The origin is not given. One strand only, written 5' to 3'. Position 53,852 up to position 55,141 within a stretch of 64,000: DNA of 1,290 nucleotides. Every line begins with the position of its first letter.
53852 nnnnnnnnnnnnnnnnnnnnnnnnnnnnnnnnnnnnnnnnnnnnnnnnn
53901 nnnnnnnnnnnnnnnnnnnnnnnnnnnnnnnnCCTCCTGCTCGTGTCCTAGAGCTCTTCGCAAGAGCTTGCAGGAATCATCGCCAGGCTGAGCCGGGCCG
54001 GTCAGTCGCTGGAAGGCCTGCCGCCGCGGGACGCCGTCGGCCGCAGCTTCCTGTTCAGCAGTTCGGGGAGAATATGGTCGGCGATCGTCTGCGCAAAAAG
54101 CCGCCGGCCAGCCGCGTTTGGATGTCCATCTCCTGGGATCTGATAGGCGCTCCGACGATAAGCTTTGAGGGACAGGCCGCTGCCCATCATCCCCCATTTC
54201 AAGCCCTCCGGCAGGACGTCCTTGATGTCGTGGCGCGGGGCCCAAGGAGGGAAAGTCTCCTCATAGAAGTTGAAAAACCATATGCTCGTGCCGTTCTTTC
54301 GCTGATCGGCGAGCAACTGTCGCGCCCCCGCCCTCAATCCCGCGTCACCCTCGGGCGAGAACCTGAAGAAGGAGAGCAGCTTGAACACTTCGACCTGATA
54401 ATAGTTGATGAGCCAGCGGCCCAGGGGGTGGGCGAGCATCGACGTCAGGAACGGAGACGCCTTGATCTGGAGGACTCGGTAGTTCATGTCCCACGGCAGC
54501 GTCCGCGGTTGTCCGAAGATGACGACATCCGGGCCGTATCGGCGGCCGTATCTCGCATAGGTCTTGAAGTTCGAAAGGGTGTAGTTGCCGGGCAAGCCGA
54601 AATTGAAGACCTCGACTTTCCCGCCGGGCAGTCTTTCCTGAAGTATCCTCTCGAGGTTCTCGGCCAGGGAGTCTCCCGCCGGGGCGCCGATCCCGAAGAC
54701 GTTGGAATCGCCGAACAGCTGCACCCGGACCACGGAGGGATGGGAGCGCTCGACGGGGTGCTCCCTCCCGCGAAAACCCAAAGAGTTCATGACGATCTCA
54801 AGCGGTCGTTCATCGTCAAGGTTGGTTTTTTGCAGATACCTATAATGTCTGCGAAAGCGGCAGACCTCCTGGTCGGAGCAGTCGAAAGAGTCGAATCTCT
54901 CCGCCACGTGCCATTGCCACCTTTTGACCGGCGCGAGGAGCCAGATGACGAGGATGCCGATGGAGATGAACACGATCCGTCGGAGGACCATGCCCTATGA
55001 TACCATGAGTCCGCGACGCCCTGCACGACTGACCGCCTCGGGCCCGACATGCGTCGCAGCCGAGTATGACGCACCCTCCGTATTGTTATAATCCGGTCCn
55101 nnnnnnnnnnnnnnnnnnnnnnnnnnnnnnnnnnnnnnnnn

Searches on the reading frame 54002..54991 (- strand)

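Call 50: search_protein_families(library=pfam, proteins=[window:54002-54991:-], max_evalue=0.0001)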
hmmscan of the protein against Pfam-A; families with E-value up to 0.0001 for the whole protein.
window:54002-54991:- (329 aa): 1 family
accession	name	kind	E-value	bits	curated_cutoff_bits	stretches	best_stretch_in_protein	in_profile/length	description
PF13472.12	Lipase_GDSL_2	-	2.8e-06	28.4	32.9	1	92-159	1-68/178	GDSL-like Lipase/Acylhydrolase family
